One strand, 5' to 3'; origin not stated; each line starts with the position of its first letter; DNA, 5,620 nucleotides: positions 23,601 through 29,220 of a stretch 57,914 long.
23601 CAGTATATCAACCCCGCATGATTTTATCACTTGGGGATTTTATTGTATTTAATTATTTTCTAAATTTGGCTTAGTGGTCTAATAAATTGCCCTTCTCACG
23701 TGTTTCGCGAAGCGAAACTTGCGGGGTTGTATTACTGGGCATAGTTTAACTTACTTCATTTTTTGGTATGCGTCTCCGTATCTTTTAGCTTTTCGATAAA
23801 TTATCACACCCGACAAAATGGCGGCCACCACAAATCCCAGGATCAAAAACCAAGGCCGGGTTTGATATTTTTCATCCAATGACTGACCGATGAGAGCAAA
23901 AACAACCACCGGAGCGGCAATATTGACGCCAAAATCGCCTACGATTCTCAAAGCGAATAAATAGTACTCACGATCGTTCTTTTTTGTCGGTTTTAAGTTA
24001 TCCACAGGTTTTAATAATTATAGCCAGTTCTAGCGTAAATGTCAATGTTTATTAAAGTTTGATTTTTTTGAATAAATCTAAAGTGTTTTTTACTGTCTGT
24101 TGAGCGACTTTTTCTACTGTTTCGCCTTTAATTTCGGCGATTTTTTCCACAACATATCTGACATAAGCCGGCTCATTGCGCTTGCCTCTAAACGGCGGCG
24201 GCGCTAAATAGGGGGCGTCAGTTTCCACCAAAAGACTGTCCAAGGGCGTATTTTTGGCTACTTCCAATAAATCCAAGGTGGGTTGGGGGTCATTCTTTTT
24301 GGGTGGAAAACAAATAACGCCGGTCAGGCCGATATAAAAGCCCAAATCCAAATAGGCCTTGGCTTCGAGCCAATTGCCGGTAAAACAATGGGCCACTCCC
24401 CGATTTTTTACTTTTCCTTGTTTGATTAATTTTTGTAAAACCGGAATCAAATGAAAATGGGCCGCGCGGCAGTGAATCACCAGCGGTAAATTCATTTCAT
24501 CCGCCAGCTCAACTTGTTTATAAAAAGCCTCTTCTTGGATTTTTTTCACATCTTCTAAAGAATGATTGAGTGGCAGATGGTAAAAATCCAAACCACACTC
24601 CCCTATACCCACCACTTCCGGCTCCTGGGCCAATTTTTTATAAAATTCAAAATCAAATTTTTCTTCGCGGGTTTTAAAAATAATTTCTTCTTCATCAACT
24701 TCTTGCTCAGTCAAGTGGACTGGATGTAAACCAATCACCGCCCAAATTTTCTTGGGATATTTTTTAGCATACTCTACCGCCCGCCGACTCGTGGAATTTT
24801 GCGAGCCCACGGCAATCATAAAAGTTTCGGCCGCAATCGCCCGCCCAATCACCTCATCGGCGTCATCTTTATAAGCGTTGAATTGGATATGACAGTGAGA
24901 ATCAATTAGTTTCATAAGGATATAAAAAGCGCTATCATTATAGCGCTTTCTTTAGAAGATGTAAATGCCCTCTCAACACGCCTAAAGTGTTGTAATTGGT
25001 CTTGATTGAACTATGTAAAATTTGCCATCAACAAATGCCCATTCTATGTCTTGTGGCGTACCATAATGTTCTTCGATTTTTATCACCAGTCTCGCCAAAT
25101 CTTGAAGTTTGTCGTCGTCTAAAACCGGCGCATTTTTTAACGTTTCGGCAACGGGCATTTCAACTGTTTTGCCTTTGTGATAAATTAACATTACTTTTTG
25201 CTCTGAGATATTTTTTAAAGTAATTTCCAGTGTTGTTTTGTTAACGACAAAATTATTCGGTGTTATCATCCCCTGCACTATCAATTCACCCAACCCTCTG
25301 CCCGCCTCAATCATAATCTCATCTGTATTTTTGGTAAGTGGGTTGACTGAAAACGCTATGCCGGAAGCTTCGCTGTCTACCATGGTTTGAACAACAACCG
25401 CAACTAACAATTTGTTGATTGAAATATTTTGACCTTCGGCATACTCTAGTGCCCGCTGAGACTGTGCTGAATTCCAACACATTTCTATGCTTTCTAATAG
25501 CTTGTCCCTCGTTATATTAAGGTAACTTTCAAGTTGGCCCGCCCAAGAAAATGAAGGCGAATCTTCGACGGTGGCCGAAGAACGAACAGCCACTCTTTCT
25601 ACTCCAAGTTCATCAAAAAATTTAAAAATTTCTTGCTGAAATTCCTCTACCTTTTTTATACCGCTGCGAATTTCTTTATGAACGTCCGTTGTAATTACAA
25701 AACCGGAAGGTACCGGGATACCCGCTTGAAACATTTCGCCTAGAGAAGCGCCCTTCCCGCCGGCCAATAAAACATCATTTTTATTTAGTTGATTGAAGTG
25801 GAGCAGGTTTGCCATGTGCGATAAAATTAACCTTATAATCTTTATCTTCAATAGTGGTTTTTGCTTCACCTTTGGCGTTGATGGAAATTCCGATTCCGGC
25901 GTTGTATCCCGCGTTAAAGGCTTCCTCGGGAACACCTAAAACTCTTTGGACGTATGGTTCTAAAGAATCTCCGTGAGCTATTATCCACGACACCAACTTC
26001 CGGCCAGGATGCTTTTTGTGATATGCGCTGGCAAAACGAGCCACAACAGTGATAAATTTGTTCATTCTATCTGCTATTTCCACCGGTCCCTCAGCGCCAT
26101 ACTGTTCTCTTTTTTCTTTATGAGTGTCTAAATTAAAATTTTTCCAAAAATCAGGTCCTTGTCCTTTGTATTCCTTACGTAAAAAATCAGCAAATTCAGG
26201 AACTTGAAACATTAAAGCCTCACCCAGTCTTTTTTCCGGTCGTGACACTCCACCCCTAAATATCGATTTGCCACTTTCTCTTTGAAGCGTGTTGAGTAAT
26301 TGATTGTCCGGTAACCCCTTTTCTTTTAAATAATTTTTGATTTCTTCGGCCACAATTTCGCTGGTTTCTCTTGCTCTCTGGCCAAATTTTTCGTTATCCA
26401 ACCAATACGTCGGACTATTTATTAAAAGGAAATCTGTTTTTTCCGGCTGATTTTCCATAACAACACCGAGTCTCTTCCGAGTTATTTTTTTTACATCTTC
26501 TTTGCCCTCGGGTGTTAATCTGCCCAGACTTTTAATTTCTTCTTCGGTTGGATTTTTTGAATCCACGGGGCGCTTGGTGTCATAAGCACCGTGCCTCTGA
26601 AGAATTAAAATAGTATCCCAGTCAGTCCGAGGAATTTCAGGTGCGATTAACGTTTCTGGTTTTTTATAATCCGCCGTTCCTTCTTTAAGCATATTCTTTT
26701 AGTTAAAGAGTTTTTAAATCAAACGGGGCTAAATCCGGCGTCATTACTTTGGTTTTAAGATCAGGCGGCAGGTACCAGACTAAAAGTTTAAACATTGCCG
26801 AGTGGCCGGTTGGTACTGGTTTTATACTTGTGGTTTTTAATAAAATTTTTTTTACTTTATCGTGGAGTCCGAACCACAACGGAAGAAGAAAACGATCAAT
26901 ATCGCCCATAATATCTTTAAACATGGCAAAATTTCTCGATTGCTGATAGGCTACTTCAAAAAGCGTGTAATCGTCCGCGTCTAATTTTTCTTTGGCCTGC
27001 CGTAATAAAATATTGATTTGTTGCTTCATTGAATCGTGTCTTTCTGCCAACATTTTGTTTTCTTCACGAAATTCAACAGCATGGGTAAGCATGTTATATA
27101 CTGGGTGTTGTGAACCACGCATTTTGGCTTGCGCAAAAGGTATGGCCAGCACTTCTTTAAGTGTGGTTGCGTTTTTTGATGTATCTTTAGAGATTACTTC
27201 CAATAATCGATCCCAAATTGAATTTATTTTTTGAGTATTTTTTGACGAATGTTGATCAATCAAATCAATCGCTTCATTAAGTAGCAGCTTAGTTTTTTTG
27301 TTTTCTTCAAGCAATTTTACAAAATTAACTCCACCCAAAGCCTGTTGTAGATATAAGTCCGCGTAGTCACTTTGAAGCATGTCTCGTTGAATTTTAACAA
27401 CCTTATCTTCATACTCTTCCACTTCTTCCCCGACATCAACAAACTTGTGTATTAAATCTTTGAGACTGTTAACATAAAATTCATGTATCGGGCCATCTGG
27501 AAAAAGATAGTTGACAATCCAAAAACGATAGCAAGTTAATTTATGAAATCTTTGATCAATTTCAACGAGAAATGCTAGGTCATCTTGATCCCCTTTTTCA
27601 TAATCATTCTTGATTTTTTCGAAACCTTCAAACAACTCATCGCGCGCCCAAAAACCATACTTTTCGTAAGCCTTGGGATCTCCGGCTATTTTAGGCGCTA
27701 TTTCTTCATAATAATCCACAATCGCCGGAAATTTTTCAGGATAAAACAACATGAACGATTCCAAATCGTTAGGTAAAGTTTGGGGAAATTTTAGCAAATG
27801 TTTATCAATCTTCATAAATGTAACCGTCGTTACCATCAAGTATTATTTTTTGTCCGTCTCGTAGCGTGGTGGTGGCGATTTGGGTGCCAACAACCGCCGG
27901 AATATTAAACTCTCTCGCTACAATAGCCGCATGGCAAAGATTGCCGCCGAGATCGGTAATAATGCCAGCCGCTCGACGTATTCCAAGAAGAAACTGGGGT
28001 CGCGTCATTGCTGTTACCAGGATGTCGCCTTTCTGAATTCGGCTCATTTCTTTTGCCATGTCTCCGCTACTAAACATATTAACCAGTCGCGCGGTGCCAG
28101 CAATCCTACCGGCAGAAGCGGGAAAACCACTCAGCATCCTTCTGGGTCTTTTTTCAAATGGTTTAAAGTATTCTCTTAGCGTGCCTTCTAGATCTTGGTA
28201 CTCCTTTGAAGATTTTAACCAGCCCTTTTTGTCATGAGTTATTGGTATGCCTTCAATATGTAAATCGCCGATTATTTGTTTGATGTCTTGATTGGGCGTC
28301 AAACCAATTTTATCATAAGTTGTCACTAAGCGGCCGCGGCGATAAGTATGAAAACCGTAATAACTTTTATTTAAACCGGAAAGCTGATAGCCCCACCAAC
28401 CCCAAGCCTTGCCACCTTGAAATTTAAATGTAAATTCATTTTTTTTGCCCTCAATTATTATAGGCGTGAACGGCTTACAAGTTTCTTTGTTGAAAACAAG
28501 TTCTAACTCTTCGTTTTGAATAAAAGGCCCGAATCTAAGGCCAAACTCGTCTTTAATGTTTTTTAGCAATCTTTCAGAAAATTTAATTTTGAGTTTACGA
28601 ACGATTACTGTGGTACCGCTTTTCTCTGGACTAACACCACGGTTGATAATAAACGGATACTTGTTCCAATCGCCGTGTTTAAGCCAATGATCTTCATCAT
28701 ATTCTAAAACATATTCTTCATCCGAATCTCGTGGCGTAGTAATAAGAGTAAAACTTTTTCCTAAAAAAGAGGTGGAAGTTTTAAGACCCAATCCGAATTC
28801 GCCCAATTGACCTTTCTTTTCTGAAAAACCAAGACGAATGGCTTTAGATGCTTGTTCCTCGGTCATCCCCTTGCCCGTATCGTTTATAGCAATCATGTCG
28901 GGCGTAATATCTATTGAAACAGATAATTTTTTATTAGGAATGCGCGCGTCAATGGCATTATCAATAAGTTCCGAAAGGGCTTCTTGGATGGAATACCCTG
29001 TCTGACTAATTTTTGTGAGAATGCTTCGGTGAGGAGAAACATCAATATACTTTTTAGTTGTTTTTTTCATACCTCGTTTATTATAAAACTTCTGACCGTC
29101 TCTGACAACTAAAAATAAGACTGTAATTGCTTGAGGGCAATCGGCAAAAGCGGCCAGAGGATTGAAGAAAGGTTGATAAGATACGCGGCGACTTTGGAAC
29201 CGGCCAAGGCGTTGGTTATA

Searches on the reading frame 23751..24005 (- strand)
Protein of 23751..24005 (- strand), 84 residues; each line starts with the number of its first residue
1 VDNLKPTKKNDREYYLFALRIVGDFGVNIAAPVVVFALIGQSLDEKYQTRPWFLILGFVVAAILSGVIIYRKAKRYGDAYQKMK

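Call 50: search_protein_families(library=pfam, proteins=[window:23751-24005:-], max_evalue=0.001)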
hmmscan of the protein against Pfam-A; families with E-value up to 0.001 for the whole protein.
window:23751-24005:- (84 aa): 1 family
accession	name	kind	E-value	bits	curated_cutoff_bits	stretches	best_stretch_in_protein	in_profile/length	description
PF09527.15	ATPase_gene1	-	9e-13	48.5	26.6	1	23-71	5-53/54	Putative F0F1-ATPase subunit Ca2+/Mg2+ transporter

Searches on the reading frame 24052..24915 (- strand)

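Call 50: search_protein_families(library=pfam, proteins=[window:24052-24915:-], max_evalue=0.001)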
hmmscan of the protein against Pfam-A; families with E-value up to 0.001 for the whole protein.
window:24052-24915:- (287 aa): 1 family
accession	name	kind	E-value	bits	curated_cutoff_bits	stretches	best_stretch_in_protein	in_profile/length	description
PF01026.27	TatD_DNase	-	7.9e-78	261.8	27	1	4-283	1-253/253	TatD related DNase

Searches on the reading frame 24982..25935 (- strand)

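Call 52: search_protein_families(library=pfam, proteins=[window:24982-25935:-], max_evalue=0.00001)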
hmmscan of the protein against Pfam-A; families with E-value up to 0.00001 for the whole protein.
window:24982-25935:- (317 aa): 1 family
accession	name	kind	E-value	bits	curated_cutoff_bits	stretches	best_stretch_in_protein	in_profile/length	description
PF01326.24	PPDK_N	-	9.9e-79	265.4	27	2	94-316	73-311/328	Pyruvate phosphate dikinase, AMP/ATP-binding domain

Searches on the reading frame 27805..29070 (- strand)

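Call 52: search_protein_families(library=pfam, proteins=[window:27805-29070:-], max_evalue=0.00001)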
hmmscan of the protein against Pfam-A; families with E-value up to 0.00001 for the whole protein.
window:27805-29070:- (421 aa): 4 families
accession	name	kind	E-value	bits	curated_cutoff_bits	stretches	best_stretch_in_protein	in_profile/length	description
PF00391.29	PEP-utilizers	-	6.8e-25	86.9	23.1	1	345-416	1-72/72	PEP-utilising enzyme, mobile domain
PF13589.12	HATPase_c_3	-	2.1e-18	67.1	25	1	26-136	1-115/137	Histidine kinase-, DNA gyrase B-, and HSP90-like ATPase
PF02518.31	HATPase_c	-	2.4e-09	38.1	26.4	1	28-101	6-82/111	Histidine kinase-, DNA gyrase B-, and HSP90-like ATPase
PF17942.8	Morc6_S5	-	8.7e-07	29.5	26.2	1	227-301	61-134/139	Morc6 ribosomal protein S5 domain 2-like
